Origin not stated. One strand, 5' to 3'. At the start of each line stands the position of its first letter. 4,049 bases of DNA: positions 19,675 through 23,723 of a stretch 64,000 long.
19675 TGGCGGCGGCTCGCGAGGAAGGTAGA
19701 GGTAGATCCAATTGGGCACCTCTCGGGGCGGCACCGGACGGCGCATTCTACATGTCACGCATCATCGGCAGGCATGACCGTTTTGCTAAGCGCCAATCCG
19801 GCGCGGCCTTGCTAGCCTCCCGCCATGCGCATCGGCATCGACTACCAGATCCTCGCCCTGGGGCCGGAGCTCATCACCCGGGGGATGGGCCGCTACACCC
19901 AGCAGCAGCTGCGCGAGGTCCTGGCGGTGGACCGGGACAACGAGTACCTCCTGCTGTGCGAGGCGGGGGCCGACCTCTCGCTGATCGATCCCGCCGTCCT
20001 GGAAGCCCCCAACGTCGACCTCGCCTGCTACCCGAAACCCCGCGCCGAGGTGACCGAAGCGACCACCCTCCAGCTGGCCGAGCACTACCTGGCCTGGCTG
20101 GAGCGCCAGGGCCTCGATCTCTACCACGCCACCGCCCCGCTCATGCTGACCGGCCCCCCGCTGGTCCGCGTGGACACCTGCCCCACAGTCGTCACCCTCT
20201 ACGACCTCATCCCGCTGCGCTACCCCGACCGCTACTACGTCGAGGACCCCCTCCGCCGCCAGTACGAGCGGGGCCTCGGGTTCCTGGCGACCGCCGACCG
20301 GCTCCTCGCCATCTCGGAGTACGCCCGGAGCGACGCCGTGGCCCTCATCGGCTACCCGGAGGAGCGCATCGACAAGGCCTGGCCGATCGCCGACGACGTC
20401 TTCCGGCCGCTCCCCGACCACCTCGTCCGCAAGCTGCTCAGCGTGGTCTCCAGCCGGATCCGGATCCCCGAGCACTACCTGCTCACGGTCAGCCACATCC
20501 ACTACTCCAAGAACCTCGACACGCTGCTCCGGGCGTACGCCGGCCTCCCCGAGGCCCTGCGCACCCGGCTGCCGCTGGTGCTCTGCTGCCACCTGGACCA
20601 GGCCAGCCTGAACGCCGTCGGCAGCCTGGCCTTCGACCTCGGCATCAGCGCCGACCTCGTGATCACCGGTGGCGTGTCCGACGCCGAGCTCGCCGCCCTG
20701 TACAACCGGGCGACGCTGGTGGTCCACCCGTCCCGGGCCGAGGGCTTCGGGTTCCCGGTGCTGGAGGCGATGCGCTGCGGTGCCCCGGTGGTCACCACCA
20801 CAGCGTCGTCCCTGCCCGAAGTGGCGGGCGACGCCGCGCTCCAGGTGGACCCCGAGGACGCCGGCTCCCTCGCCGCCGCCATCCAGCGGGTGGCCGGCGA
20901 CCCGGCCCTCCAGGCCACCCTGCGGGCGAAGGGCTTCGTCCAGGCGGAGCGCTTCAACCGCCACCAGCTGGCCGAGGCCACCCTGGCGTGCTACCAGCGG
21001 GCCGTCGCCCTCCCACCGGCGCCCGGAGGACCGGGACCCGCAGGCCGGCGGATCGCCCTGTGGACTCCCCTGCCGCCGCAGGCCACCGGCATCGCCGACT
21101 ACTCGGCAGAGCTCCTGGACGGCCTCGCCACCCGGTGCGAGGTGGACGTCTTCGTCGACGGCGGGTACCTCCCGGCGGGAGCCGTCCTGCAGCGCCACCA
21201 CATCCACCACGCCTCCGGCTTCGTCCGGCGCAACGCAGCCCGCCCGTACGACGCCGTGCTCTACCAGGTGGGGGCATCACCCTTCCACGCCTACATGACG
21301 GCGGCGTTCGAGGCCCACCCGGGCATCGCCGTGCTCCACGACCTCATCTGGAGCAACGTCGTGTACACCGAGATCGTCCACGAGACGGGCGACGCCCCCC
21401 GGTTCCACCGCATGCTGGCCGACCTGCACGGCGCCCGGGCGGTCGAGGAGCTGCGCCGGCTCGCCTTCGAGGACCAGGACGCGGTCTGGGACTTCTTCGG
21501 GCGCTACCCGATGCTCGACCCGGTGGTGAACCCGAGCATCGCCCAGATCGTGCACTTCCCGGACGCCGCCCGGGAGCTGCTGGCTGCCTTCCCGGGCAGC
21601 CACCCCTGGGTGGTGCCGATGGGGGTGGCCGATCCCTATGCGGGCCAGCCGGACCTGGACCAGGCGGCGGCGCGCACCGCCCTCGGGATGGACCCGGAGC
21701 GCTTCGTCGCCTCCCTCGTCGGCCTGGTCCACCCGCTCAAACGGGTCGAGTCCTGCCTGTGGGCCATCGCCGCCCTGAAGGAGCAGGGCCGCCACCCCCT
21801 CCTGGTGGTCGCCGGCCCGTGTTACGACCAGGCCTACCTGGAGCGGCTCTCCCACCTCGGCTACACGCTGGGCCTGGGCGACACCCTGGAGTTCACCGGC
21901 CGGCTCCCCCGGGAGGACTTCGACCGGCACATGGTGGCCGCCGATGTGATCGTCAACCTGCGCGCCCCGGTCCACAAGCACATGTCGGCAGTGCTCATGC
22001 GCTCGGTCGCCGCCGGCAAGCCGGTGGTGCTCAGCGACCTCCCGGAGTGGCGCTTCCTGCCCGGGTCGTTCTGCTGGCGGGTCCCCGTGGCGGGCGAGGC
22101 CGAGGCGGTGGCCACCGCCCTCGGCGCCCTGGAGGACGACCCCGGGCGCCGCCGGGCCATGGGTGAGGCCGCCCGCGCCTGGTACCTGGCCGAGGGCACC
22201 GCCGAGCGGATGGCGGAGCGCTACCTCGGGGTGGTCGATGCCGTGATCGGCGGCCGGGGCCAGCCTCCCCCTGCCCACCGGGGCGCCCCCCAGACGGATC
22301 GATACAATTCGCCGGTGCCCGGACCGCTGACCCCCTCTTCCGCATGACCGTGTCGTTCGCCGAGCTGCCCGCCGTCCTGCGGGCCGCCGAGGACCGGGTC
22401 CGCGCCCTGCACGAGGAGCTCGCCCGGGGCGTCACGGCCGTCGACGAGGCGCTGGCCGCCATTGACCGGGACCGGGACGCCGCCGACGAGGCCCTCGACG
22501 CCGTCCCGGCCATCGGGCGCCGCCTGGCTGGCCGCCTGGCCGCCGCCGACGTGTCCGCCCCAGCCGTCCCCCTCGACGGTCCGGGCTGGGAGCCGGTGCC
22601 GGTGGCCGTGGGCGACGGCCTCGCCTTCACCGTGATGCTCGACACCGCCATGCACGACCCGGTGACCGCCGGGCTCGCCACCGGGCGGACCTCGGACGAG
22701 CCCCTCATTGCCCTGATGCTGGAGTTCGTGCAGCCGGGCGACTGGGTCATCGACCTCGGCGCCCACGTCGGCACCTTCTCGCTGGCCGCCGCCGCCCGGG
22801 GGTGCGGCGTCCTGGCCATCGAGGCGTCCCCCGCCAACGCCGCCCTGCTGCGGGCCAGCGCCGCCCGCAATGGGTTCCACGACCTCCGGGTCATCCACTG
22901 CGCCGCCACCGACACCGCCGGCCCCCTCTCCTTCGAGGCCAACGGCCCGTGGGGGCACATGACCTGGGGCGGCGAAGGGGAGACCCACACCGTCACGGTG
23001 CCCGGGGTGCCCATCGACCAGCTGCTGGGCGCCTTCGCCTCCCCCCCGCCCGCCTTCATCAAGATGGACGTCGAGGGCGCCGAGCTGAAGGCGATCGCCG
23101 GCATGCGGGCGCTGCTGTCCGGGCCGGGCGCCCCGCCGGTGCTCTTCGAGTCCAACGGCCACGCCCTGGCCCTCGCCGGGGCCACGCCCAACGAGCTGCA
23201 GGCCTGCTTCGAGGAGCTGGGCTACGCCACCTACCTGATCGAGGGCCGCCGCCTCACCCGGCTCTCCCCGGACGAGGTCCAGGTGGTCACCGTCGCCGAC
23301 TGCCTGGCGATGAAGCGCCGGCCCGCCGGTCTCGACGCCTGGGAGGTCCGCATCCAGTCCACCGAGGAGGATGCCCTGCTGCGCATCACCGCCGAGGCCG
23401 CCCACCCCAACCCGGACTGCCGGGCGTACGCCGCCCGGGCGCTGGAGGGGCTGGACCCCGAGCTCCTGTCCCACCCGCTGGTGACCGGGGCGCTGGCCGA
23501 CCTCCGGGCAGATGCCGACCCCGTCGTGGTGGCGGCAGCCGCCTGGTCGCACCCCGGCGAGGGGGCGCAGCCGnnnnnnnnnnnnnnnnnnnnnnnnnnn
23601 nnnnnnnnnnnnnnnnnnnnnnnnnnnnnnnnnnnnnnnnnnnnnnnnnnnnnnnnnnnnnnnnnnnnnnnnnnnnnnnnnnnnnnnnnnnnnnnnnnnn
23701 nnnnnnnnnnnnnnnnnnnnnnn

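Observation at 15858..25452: Polysaccharide-tailoring gene set: three FkbM methyltransferases, a CmoB-like methyltransferase, an acyltransferase-3 and a tandem GT4-GT4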

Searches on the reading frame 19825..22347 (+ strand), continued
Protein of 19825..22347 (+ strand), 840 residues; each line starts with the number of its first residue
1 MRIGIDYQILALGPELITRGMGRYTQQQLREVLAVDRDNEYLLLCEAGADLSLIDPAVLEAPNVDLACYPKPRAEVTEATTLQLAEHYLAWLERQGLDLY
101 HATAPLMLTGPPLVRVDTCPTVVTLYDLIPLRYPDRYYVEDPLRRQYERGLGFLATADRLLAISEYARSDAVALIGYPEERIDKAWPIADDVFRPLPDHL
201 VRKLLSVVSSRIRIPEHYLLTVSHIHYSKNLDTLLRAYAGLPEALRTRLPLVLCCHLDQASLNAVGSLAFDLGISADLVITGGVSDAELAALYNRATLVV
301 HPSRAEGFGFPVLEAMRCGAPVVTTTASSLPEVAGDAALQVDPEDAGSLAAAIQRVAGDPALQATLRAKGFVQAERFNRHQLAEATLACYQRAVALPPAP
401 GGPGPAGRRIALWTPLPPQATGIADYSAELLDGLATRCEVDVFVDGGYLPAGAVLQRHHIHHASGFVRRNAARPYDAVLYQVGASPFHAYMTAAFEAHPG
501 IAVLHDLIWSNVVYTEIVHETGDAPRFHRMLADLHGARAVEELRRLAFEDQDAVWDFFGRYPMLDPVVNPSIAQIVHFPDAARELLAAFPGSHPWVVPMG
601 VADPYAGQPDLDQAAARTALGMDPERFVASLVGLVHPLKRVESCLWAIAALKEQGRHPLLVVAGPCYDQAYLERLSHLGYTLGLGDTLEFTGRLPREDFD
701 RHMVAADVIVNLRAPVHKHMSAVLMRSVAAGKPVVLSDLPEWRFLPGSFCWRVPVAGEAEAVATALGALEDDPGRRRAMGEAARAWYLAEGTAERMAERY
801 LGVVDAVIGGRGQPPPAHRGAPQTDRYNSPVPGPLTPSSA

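Call 45: find_encoding_contigs(protein=P0025, flank=10000, max_places=1)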
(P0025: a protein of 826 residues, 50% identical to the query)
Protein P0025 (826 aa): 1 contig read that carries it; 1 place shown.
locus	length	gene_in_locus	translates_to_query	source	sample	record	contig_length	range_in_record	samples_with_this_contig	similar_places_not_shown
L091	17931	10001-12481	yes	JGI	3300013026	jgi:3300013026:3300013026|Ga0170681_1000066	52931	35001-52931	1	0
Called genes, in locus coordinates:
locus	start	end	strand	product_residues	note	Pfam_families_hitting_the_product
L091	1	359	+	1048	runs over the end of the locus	PF00535:Glycos_transf_2, PF13641:Glyco_tranf_2_3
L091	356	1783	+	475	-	PF18986:DUF5719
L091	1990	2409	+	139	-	-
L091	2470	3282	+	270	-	PF01061:ABC2_membrane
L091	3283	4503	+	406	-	PF13555:AAA_29, PF00005:ABC_tran, PF13304:AAA_21 (faint), PF14524:Wzt_C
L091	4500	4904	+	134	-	-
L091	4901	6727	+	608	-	PF00535:Glycos_transf_2, PF13641:Glyco_tranf_2_3, PF00534:Glycos_transf_1, PF13692:Glyco_trans_1_4, PF13524:Glyco_trans_1_2, PF20706:GT4-conflict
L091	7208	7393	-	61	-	PF01904:DUF72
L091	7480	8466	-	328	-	PF02475:TRM5-TYW2_MTfase (weak), PF05050:Methyltransf_21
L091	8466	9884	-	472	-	PF05050:Methyltransf_21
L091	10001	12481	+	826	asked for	PF13439:Glyco_transf_4, PF20706:GT4-conflict, PF00534:Glycos_transf_1, PF13692:Glyco_trans_1_4, PF13524:Glyco_trans_1_2, PF00534:Glycos_transf_1, PF13692:Glyco_trans_1_4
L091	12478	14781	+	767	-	PF13489:Methyltransf_23 (weak), PF08241:Methyltransf_11, PF08242:Methyltransf_12 (faint), PF13649:Methyltransf_25 (weak), PF05050:Methyltransf_21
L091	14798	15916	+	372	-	PF05050:Methyltransf_21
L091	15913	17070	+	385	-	PF13489:Methyltransf_23, PF08241:Methyltransf_11, PF08242:Methyltransf_12, PF13649:Methyltransf_25, PF13847:Methyltransf_31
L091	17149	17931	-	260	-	?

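Call 65: search_protein_families(library=ncbifam, proteins=[window:19825-22344:+], max_evalue=0.001)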
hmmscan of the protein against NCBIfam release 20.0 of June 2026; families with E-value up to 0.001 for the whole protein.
window:19825-22344:+ (840 aa): 22 families
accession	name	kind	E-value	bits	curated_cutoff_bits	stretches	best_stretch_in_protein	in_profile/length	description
TIGR03449.1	mycothiol_MshA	equivalog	5e-32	111.3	462.5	2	153-394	161-404/406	D-inositol-3-phosphate glycosyltransferase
TIGR04047.1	MSMEG_0565_glyc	hypoth_equivalog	2.5e-31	109.1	259.85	2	218-392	195-373/373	MSMEG_0565 family glycosyltransferase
NF041876.1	EPS_EpsE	equivalog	8.7e-24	84.5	400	2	270-381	270-384/389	exopolysaccharide biosynthesis GT4 family glycosyltransferase EpsE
TIGR03088.1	stp2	hypoth_equivalog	1.9e-20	73.3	409.05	2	218-392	196-372/374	TIGR03088 family PEP-CTERM/XrtA system glycosyltransferase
NF038229.1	Glyco4_Geo_Pelo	equivalog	1.5e-15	57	400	2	624-807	159-336/338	GPMC system family 4 glycosyltransferase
TIGR03999.1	thiol_BshA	equivalog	1.8e-13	50.2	273.7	1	212-393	195-373/375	N-acetyl-alpha-D-glucosaminyl L-malate synthase BshA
NF053787.1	GlcN_PG_synth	equivalog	6.2e-13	48.3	480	1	281-392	247-358/361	N-acetylglucosaminyl phosphatidylglycerol synthase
NF038255.1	exopoly_VpsD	equivalog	8.5e-13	47.9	300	2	633-712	210-289/381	VpsD family glycosyltransferase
TIGR02149.1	glgA_Coryne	subfamily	1e-12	47.9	302.4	1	119-392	107-389/391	glycogen synthase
NF038295.1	EPS_HpsP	equivalog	4e-10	39.2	550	1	210-392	199-386/388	hormogonium polysaccharide biosynthesis glycosyltransferase HpsP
TIGR04348.1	TIGR04348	equivalog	8.1e-10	38.2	300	1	220-381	141-299/310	selenoneine biosynthesis selenosugar synthase SenB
NF038298.1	EPS_HpsO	equivalog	8.4e-09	34.7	575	1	305-392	298-386/388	hormogonium polysaccharide biosynthesis glycosyltransferase HpsO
NF046085.1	XrtY_assoc_Gly1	equivalog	1.2e-08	34.2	400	1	219-392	212-383/387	XrtY-associated glycosyltransferase XYAG1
TIGR04063.1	stp3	hypoth_equivalog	3e-08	33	442.05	1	609-807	197-395/397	TIGR04063 family PEP-CTERM/XrtA system glycosyltransferase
NF047684.1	TeichurnBiosyTuaC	equivalog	6.1e-08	32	550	1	276-392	270-388/391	teichuronic acid biosynthesis protein TuaC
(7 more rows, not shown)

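Call 72: find_encoding_contigs(protein=P0004, flank=10000, max_places=1)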
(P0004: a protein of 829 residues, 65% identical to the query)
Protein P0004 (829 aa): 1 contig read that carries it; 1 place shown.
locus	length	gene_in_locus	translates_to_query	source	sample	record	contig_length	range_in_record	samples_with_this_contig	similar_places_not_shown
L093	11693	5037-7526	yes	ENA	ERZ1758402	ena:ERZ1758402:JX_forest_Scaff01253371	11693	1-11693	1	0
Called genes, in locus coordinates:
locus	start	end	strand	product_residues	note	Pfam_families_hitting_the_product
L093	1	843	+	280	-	?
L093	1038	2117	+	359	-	-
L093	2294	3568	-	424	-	PF01757:Acyl_transf_3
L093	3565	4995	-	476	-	PF05050:Methyltransf_21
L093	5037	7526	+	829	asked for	PF13439:Glyco_transf_4 (faint), PF00534:Glycos_transf_1, PF13692:Glyco_trans_1_4, PF20706:GT4-conflict, PF13524:Glyco_trans_1_2, PF00534:Glycos_transf_1, PF13692:Glyco_trans_1_4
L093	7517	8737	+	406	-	PF05050:Methyltransf_21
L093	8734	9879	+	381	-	PF05050:Methyltransf_21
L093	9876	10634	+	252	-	PF13489:Methyltransf_23, PF08003:Methyltransf_9 (faint), PF08241:Methyltransf_11 (weak), PF13649:Methyltransf_25 (faint)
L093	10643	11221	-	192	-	-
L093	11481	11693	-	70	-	?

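Call 73: find_encoding_contigs(protein=P0012, flank=10000, max_places=1)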
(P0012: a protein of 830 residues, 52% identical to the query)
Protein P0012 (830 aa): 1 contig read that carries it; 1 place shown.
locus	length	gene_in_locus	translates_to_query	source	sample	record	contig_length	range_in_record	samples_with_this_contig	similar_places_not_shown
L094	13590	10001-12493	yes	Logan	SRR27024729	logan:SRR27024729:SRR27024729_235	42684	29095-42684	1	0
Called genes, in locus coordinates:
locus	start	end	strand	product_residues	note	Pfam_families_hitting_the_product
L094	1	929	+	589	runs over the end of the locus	PF00534:Glycos_transf_1, PF13692:Glyco_trans_1_4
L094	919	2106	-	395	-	PF13439:Glyco_transf_4 (weak), PF13579:Glyco_trans_4_4, PF00534:Glycos_transf_1, PF13692:Glyco_trans_1_4 (weak)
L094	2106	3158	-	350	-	PF20706:GT4-conflict (weak), PF00534:Glycos_transf_1, PF13692:Glyco_trans_1_4, PF13524:Glyco_trans_1_2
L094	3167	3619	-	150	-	-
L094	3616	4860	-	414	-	PF01757:Acyl_transf_3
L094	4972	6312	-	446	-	PF01757:Acyl_transf_3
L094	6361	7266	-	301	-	PF13472:Lipase_GDSL_2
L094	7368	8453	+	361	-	PF00534:Glycos_transf_1, PF13692:Glyco_trans_1_4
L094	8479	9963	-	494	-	PF05050:Methyltransf_21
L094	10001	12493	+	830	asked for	PF13439:Glyco_transf_4 (weak), PF00534:Glycos_transf_1, PF13692:Glyco_trans_1_4, PF20706:GT4-conflict (weak), PF13524:Glyco_trans_1_2, PF00534:Glycos_transf_1, PF13692:Glyco_trans_1_4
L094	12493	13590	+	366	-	?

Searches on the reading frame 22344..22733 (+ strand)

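Call 63: search_protein_families(library=pfam, proteins=[window:22344-22733:+], max_evalue=10)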
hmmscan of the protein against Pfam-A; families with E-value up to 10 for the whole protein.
seq(130 aa): 2 families
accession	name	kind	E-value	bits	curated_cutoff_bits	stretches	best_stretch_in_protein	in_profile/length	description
PF16326.10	ABC_tran_CTD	-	0.1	13.3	32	1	5-53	10-59/69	ABC transporter C-terminal domain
PF13801.11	Metal_resist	-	0.3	11.7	29.2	1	7-72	49-114/125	Heavy-metal resistance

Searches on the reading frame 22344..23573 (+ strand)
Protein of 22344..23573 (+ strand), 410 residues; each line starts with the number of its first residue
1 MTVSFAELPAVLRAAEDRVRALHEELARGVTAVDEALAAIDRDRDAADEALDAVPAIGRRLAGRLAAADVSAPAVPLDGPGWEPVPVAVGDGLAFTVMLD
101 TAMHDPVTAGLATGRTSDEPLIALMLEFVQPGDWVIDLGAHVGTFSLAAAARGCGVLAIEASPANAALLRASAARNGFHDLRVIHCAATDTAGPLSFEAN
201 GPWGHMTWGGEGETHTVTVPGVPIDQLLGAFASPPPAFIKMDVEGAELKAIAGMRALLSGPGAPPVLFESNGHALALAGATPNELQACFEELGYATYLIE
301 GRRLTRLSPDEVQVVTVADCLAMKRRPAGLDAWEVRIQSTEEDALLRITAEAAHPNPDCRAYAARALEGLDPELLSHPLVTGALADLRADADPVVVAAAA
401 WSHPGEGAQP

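Call 6: search_protein_families(library=pfam, proteins=[window:22344-23573:+], max_evalue=0.01)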
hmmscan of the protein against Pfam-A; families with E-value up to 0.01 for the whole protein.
window:22344-23573:+ (410 aa): 3 families
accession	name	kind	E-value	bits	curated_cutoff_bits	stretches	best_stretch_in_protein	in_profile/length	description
PF05050.19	Methyltransf_21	-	1.1e-14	55.4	22.7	1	137-260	1-138/173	Methyltransferase FkbM domain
PF13649.12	Methyltransf_25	-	0.0015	19.6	27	1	135-192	1-59/97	Methyltransferase domain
PF02475.24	TRM5-TYW2_MTfase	-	0.0032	17.9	28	1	125-178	30-85/164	TRM5/TYW2 methyltransferase domain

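Call 65: search_protein_families(library=ncbifam, proteins=[window:22344-23573:+], max_evalue=0.001)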
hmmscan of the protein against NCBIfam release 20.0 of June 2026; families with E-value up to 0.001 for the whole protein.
window:22344-23573:+ (410 aa): 4 families
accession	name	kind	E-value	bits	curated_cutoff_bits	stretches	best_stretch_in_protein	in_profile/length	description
TIGR01444.1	fkbM_fam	subfamily_domain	4.5e-22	79.1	37.7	1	135-257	2-130/143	FkbM family methyltransferase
NF043040.1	corrin_prot_MT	hypoth_equivalog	0.00018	21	180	1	125-188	35-99/216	corrinoid protein-associated methyltransferase CpaM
NF041255.1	mycofact_MftM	equivalog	0.00022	20.7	200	1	131-190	139-197/289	mycofactocin oligosaccharide methyltransferase MftM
TIGR02469.1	CbiT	equivalog_domain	0.00096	19.4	78.3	0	129-189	17-79/124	precorrin-6Y C5,15-methyltransferase (decarboxylating) subunit CbiT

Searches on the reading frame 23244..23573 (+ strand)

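Call 63: search_protein_families(library=pfam, proteins=[window:23244-23573:+], max_evalue=10)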
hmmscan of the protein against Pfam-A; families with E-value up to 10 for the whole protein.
seq(110 aa): 2 families
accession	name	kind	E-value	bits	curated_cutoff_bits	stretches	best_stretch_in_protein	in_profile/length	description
PF13646.12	HEAT_2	-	0.0088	16.7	27.7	1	50-102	6-54/88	HEAT repeats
PF02985.28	HEAT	-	0.3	11.9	23.5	1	53-69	10-26/31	HEAT repeat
